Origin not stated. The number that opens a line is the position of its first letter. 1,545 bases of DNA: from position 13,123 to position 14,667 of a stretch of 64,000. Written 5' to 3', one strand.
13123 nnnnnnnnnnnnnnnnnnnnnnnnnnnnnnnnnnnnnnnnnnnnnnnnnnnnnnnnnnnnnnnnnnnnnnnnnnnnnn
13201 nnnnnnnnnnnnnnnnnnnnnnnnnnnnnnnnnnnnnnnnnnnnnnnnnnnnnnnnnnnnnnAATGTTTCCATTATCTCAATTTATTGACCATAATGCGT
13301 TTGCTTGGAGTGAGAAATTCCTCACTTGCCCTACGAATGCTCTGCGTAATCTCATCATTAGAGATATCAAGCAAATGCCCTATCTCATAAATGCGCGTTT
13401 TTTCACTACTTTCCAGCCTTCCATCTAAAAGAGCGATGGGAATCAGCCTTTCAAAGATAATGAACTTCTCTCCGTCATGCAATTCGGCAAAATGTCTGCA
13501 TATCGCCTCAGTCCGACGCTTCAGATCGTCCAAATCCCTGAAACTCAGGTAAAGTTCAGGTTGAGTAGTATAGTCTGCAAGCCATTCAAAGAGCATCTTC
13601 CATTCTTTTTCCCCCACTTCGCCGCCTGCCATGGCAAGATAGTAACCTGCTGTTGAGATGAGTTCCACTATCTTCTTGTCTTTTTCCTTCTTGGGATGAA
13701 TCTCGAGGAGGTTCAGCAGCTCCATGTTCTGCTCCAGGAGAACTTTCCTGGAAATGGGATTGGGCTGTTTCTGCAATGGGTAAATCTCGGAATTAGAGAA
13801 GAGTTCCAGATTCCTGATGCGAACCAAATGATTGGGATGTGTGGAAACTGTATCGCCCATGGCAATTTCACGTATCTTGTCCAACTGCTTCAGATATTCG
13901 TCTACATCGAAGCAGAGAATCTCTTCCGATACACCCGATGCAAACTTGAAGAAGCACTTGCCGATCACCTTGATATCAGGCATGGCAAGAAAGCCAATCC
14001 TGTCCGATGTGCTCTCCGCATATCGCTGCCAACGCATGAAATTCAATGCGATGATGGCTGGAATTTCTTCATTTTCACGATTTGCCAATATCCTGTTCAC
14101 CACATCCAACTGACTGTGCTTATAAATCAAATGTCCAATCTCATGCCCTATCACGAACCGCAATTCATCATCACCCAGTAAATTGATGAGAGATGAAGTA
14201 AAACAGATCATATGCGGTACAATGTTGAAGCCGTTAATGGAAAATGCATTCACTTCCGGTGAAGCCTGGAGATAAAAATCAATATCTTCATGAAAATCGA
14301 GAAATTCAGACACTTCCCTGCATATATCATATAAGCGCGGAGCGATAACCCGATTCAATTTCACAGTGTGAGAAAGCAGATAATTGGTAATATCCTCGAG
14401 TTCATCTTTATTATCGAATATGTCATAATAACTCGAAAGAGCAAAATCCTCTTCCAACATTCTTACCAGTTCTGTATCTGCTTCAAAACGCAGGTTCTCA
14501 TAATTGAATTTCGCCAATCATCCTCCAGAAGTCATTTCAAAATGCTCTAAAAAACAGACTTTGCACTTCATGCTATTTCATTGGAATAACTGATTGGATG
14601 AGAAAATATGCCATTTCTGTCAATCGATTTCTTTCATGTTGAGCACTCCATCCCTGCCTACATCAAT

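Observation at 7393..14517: Candidate undescribed envelope glycoconjugate module: membrane GT2, flippase-like protein, Wzi-like barrel, AMIN-HTH regulator, lytic transglycosylase, TPR protein and soluble M48-TerB peptidase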

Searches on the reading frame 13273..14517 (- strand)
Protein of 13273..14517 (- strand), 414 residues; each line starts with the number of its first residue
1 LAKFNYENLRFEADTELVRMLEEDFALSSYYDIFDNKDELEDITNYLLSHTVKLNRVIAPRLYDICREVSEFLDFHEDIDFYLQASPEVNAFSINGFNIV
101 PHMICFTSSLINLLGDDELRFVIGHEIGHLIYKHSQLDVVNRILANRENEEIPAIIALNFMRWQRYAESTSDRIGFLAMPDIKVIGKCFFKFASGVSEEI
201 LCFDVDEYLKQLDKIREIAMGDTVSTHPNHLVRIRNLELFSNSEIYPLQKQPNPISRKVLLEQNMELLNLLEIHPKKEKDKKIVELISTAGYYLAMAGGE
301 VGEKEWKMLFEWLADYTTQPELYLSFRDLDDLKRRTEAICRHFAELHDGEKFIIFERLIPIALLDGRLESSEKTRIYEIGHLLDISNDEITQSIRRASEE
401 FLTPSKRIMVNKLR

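Call 4: search_protein_families(library=pfam, proteins=[window:13273-14517:-], max_evalue=0.1)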
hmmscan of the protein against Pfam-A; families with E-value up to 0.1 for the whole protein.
window:13273-14517:- (414 aa): 2 families
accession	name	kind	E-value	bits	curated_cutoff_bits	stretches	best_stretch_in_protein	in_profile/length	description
PF01435.24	Peptidase_M48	-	8.9e-19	68.5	20.3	1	61-238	6-183/186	Peptidase family M48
PF05099.18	TerB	-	0.0024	18.6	24.4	1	322-391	44-114/118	Tellurite resistance protein TerB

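Call 5: search_protein_families(library=ncbifam, proteins=[window:13273-14517:-], max_evalue=0.1)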
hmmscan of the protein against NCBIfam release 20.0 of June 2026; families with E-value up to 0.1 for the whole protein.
window:13273-14517:- (414 aa): 9 families
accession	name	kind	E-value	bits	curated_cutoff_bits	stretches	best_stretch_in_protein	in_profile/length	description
NF002322.0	PRK01265.1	equivalog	5.7e-11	42.4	275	1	60-137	83-158/325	zinc metalloprotease HtpX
NF002775.0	PRK02870.1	equivalog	2.5e-10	40.1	285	1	58-146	113-200/338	zinc metalloprotease HtpX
NF002839.0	PRK03072.1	equivalog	2.6e-07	30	412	1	53-134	65-144/291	zinc metalloprotease HtpX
NF052399.1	M48_lipo_LoiP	exception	2.1e-05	24.1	365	1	79-136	87-139/247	metalloprotease LoiP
NF002826.0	PRK03001.1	equivalog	7.9e-05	22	369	1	52-145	60-151/285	zinc metalloprotease HtpX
NF002669.0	PRK02391.1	equivalog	0.00084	18.6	341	1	85-133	101-148/298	zinc metalloprotease HtpX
NF003425.0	PRK04897.1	equivalog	0.00098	18.4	355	1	80-145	99-163/298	zinc metalloprotease HtpX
NF052400.1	M48_BAM_BepA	equivalog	0.0059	15.4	570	1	79-134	91-142/483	beta-barrel assembly-enhancing protease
NF003965.0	PRK05457.1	equivalog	0.023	14.1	245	1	85-130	101-145/285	protease HtpX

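Call 44: find_homologous_proteins(query=window:13273-14517:-, max_evalue=0.00001)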
Query window:13273-14517:- (414 aa): 191 proteins with E <= 0.00001 among 4054 candidates; the best 120 are listed.
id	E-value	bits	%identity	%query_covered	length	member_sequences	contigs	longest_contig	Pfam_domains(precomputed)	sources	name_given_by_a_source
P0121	1.2e-273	925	100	100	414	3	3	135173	PF01435.25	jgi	-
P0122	3.2e-228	776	83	100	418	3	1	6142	PF01435.25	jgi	jgi:hypothetical protein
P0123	3.2e-225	766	82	100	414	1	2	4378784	PF01435.25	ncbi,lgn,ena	-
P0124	2.2e-187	641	68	99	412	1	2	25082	PF01435.25,PF05099.19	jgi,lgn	-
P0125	6.7e-183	626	67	100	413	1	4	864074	PF01435.25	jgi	jgi:hypothetical protein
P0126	7.2e-183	626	67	99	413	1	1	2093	PF01435.25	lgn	-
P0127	1.4e-181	622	66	100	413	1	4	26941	PF01435.25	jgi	jgi:hypothetical protein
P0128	1.1e-180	619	66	100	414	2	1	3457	PF01435.25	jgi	-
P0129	1.2e-180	619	65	100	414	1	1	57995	PF01435.25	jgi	-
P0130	1.7e-179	615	66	100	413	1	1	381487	PF01435.25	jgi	-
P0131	1.9e-179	615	66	99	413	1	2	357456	PF01435.25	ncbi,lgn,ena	-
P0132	7.1e-178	610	65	100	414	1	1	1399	PF01435.25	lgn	-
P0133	1.5e-177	609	64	99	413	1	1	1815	PF01435.25,PF05099.19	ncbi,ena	-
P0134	2.6e-177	608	64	100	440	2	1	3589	PF01435.25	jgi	jgi:hypothetical protein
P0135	8.1e-177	606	65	99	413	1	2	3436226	PF01435.25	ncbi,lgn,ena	-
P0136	1.8e-176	605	66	98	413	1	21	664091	PF01435.25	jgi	jgi:hypothetical protein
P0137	2.1e-176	605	64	100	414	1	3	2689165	PF01435.25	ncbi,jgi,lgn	jgi:hypothetical protein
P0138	2.3e-176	605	65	100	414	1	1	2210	PF01435.25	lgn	-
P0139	1.2e-175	602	64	99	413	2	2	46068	PF01435.25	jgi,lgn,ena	-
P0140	2.8e-175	601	64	99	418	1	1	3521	PF01435.25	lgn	-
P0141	3.0e-174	598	64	99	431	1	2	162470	PF01435.25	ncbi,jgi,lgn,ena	-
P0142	4.7e-173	594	63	100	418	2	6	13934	PF01435.25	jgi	-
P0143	1.9e-172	592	64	99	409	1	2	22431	PF01435.25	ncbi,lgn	-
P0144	2.1e-172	592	64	99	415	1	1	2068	PF01435.25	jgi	jgi:hypothetical protein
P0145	2.1e-171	588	63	99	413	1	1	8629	PF01435.25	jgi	jgi:DnaJ-domain-containing protein 1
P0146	2.9e-170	585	63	99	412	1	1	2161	PF01435.25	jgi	jgi:hypothetical protein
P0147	2.2e-168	579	61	100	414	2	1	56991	PF01435.25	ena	-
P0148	8.3e-166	570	60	99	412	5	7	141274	PF01435.25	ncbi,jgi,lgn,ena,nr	ncbi:MAG TPA: M48 family metallopeptidase [Candidatus Cloacimonadota bacterium]|nr:M48 family metall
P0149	4.7e-162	558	62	99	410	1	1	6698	PF01435.25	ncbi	-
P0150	5.7e-145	501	53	99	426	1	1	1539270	PF01435.25,PF05099.19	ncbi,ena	-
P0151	5.0e-144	498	53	98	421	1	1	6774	PF01435.25,PF05099.19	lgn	-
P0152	8.1e-143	494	53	100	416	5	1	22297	PF01435.25,PF05099.19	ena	-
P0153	7.4e-142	491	53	100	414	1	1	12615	PF01435.25,PF05099.19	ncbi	-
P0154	8.0e-142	491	53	100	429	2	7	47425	PF01435.25,PF05099.19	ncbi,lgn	-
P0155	3.0e-141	489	53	100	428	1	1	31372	PF01435.25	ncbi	-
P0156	4.7e-141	489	55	98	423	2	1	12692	PF01435.25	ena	-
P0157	6.0e-141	488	52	100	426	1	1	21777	PF01435.25,PF05099.19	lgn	-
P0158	2.1e-140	486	54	98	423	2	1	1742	PF01435.25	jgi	-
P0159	1.5e-139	484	52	97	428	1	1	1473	PF01435.25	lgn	-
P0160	1.7e-139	483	53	99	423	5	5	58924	PF01435.25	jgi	jgi:hypothetical protein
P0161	1.7e-139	483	53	99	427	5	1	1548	PF01435.25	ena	-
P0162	2.4e-139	483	51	100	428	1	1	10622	PF01435.25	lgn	-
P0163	6.4e-138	478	52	100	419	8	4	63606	PF01435.25,PF05099.19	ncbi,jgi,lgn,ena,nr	ncbi:MAG TPA: M48 family metallopeptidase [Candidatus Cloacimonadota bacterium]|nr:M48 family metall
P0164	9.8e-137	474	52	99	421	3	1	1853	PF01435.25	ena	-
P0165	1.4e-136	474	52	99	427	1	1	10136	PF01435.25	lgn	-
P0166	5.2e-136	472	52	98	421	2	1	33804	PF01435.25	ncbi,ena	-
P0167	7.9e-136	471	51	100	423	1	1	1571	PF01435.25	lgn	-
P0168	8.6e-136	471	51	100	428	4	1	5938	PF01435.25,PF05099.19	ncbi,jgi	-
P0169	1.2e-135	471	51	98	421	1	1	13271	PF01435.25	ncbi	-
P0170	2.2e-134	467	53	98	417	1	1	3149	PF01435.25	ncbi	-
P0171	1.0e-133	464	50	99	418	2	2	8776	PF01435.25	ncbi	-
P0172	1.0e-133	464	51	98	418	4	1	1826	PF01435.25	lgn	-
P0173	1.6e-133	464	51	98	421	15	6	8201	PF01435.25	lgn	-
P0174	5.4e-133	462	50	98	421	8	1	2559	PF01435.25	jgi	-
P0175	1.6e-131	457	51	99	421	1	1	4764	PF01435.25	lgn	-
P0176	2.6e-131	456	50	98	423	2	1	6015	PF01435.25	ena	-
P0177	4.1e-129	449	50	98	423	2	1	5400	PF01435.25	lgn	-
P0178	8.4e-129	448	48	100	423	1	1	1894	PF01435.25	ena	-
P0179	5.2e-128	446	48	100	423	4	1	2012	PF01435.25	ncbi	-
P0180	3.1e-126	440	49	99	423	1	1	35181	PF01435.25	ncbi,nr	ncbi:MAG: M48 family metallopeptidase [Candidatus Cloacimonetes bacterium]|nr:M48 family metallopept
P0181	4.1e-126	439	50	99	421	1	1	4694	PF01435.25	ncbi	-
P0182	2.1e-125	437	47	99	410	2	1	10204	PF01435.25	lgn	-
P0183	3.4e-124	433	46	99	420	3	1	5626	PF01435.25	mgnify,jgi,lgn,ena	mgnify:CR=1 FL=1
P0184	6.7e-124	432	47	99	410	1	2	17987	PF01435.25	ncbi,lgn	-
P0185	5.8e-122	426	48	99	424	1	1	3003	PF01435.25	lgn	-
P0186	6.6e-122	425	46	99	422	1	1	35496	PF01435.25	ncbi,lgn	ncbi:hypothetical protein MASR1M36_21350 [Candidatus Cloacimonadaceae bacterium]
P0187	1.8e-121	424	50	94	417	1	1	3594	PF01435.25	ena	-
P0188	7.7e-120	419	49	95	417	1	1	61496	PF01435.25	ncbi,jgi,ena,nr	ncbi:MAG: M48 family metallopeptidase [Candidatus Cloacimonetes bacterium]|nr:M48 family metallopept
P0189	2.0e-118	414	46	99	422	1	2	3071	PF01435.25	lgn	-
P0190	1.7e-116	408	47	98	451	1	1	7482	PF01435.25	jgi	-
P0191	2.2e-116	407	46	98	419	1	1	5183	PF01435.25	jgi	-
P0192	3.1e-116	407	47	98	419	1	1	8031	PF01435.25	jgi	-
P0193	5.0e-116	406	46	98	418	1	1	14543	PF01435.25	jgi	-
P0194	2.5e-115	404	47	95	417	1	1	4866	PF01435.25,PF05099.19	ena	-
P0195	4.3e-115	403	47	97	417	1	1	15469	PF01435.25,PF05099.19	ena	-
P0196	2.7e-113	397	47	97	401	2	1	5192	PF01435.25,PF05099.19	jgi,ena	-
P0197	4.2e-113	397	44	98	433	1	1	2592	PF01435.25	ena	-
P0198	3.2e-112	394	46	96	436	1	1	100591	PF01435.25,PF05099.19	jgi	-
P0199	5.9e-111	389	45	99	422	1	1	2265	PF01435.25,PF05099.19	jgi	-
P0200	1.1e-108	382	44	96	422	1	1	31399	PF01435.25,PF05099.19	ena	-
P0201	2.6e-108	381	44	97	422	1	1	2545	PF01435.25,PF05099.19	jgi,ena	-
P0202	2.7e-108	381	43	98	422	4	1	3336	PF01435.25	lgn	-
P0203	3.9e-108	380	43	98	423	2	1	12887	PF01435.25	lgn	-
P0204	6.1e-108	380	45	95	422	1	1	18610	PF01435.25,PF05099.19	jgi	jgi:uncharacterized tellurite resistance protein B-like protein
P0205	1.1e-106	375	44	98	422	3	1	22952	PF01435.25,PF05099.19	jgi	-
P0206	1.1e-106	375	44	95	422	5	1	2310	PF01435.25,PF05099.19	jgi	-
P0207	1.7e-106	375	44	97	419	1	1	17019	PF01435.25,PF05099.19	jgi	jgi:hypothetical protein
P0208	2.8e-106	374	44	95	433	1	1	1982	PF01435.25,PF05099.19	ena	-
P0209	7.4e-105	369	44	95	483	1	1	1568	PF01435.25,PF05099.19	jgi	-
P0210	1.0e-104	369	43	98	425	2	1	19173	PF01435.25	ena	-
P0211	1.2e-104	369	48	85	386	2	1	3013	PF01435.25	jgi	jgi:predicted SprT family Zn-dependent metalloprotease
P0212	1.7e-104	368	44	98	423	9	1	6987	PF01435.25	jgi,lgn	jgi:hypothetical protein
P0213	2.7e-103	364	45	97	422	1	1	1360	PF01435.25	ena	-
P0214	8.7e-103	363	42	97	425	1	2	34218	PF01435.25,PF05099.19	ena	-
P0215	1.9e-100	355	42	96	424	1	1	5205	PF01435.25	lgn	-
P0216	5.2e-99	350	60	63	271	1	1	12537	PF01435.25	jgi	jgi:Zn-dependent protease with chaperone function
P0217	7.9e-98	346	53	75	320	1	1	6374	PF01435.25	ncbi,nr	ncbi:MAG: M48 family metallopeptidase, partial [Candidatus Cloacimonetes bacterium]|nr:M48 family me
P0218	8.0e-97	343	48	79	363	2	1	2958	PF01435.25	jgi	-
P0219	1.2e-95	339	42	96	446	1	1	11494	PF01435.25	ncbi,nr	ncbi:MAG: M48 family metallopeptidase [bacterium]|nr:M48 family metallopeptidase [bacterium]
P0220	4.5e-95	337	53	71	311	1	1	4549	PF01435.25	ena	-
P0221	4.8e-84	301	60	55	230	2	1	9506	PF01435.25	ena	-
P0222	5.4e-82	294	39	94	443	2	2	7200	PF01435.25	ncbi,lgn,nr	ncbi:MAG: M48 family metallopeptidase [Lentisphaerae bacterium]|nr:M48 family metallopeptidase [Lent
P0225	2.5e-75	272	60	51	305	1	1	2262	PF01435.25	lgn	-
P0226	7.1e-48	182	32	87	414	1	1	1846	PF01435.25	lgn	-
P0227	1.9e-47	180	31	97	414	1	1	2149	PF01435.25,PF05099.19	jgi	jgi:Zn-dependent protease with chaperone function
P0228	2.3e-46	177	31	88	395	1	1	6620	PF01435.25,PF05099.19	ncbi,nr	ncbi:MAG: M48 family metalloprotease, partial [Spirochaetes bacterium]|nr:M48 family metalloprotease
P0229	1.5e-45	174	30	97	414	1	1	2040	PF01435.25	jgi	jgi:Zn-dependent protease with chaperone function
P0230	6.4e-44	169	29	97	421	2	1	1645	PF01435.25,PF05099.19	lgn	-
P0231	7.0e-44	169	30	97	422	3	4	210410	PF01435.25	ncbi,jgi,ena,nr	ncbi:MAG TPA: M48 family metallopeptidase [bacterium]|nr:M48 family metallopeptidase [bacterium]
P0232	2.4e-43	167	32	86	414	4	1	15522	PF01435.25,PF05099.19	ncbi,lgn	-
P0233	8.7e-43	165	31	97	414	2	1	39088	PF01435.25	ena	-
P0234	9.7e-43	165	29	97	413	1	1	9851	PF01435.25,PF05099.19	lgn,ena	-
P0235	9.9e-43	165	31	89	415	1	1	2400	PF01435.25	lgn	-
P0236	1.1e-42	165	30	97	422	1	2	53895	PF01435.25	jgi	jgi:Zn-dependent protease with chaperone function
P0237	2.0e-42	164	30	97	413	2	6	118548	PF01435.25,PF05099.19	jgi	jgi:Zn-dependent protease with chaperone function/uncharacterized tellurite resistance protein B-lik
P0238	2.7e-42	163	32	86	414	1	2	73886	PF01435.25,PF05099.19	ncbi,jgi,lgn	-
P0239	2.8e-42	163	32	94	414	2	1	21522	PF01435.25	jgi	jgi:uncharacterized tellurite resistance protein B-like protein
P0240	5.2e-42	162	29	87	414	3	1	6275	PF01435.25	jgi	-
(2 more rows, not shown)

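Call 45: find_encoding_contigs(protein=P0123, flank=7000, max_places=2)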
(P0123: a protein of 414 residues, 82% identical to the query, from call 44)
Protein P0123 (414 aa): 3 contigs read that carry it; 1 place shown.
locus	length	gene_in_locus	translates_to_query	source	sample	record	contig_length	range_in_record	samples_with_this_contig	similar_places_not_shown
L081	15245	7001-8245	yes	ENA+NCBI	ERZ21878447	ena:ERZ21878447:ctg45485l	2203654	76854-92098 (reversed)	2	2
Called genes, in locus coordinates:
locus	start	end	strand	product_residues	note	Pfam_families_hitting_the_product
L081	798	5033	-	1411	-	PF16656:Pur_ac_phosph_N (faint), PF16655:PhoD_N (faint), PF25059:FN3_DSCAM-DSCAML_C (faint), PF00041:fn3, PF04231:Endonuclease_1, PF00041:fn3 (weak), PF13860:FlgD_ig, PF18962:Por_Secre_tail, +3 more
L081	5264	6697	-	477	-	PF04231:Endonuclease_1, PF03160:Calx-beta (weak), PF13860:FlgD_ig, PF18962:Por_Secre_tail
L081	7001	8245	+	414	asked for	PF01435:Peptidase_M48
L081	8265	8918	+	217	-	PF00515:TPR_1 (faint), PF07719:TPR_2 (faint), PF13424:TPR_12 (faint), PF13431:TPR_17 (faint), PF13176:TPR_7 (faint), PF13432:TPR_16 (faint), PF14559:TPR_19 (faint), PF13414:TPR_11, +5 more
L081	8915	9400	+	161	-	PF01464:SLT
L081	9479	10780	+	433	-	PF02163:Peptidase_M50, PF00595:PDZ (faint), PF13180:PDZ_2, PF17820:PDZ_6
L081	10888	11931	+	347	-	PF01702:TGT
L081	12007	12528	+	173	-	-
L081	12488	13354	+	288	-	PF02548:Pantoate_transf, PF13714:PEP_mutase (weak)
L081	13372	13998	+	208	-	-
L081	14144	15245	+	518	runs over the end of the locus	PF00072:Response_reg, PF08665:PglZ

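Call 46: find_encoding_contigs(protein=P0137, flank=7000, max_places=2)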
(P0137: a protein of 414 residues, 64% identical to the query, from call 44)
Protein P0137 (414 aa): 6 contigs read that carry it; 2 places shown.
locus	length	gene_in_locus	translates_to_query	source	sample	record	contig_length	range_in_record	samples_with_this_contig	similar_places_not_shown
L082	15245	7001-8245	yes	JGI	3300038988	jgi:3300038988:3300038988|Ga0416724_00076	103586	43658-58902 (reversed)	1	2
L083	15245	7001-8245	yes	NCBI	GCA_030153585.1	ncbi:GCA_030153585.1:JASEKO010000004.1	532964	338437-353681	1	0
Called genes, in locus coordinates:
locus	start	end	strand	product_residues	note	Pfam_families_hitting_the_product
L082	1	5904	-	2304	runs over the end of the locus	PF07610:DUF1573 (faint), PF07705:CARDB, PF15780:ASH (faint), PF22073:Cep192_D4 (faint), PF13620:CarboxypepD_reg, PF13715:CarbopepD_reg_2, PF13620:CarboxypepD_reg, PF13860:FlgD_ig, +3 more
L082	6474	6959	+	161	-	-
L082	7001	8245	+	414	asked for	PF01435:Peptidase_M48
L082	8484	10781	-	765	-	PF13860:FlgD_ig (weak), PF18962:Por_Secre_tail (weak)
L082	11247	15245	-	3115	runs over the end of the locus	PF07705:CARDB (weak), PF13620:CarboxypepD_reg, PF13715:CarbopepD_reg_2, PF13620:CarboxypepD_reg (weak), PF13620:CarboxypepD_reg, PF13715:CarbopepD_reg_2 (weak), PF13620:CarboxypepD_reg, PF13860:FlgD_ig, +9 more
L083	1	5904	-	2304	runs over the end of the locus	PF07610:DUF1573 (faint), PF07705:CARDB, PF15780:ASH (faint), PF22073:Cep192_D4 (faint), PF13620:CarboxypepD_reg, PF13715:CarbopepD_reg_2, PF13620:CarboxypepD_reg, PF13860:FlgD_ig, +3 more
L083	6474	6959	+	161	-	-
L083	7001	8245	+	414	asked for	PF01435:Peptidase_M48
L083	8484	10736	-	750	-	PF13860:FlgD_ig (weak), PF18962:Por_Secre_tail (weak)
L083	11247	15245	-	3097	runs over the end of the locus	PF07705:CARDB (weak), PF13620:CarboxypepD_reg, PF13715:CarbopepD_reg_2, PF13620:CarboxypepD_reg (weak), PF13620:CarboxypepD_reg, PF13715:CarbopepD_reg_2 (weak), PF13620:CarboxypepD_reg, PF13860:FlgD_ig, +9 more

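Call 47: find_encoding_contigs(protein=P0150, flank=7000, max_places=2)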
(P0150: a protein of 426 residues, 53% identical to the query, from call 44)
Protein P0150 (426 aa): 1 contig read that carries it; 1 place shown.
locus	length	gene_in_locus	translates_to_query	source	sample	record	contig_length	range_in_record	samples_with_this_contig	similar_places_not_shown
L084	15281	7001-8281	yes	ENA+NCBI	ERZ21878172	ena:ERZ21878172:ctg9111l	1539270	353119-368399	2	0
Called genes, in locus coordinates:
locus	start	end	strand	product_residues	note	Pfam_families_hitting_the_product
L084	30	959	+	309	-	PF09084:NMT1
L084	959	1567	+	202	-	PF00528:BPD_transp_1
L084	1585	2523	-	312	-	PF01633:Choline_kinase (weak), PF01636:APH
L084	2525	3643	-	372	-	PF00326:Peptidase_S9 (faint), PF00756:Esterase (weak), PF02230:Abhydrolase_2, PF03959:FSH1, PF01738:DLH (weak), PF12146:Hydrolase_4 (faint), PF11144:DUF2920 (weak)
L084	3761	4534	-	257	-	PF00459:Inositol_P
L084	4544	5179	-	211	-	-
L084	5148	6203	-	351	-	PF00154:RecA_N, PF06745:ATPase (faint), PF08423:Rad51, PF27531:MT3502_N (weak), PF21096:RecA_C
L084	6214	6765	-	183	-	PF02834:LigT_PEase (weak)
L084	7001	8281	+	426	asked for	PF01435:Peptidase_M48, PF05099:TerB (weak)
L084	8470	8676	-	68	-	-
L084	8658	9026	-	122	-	-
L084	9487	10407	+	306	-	PF00892:EamA, PF03151:TPT (faint), PF00892:EamA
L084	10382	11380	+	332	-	-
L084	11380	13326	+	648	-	PF07584:BatA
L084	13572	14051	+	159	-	-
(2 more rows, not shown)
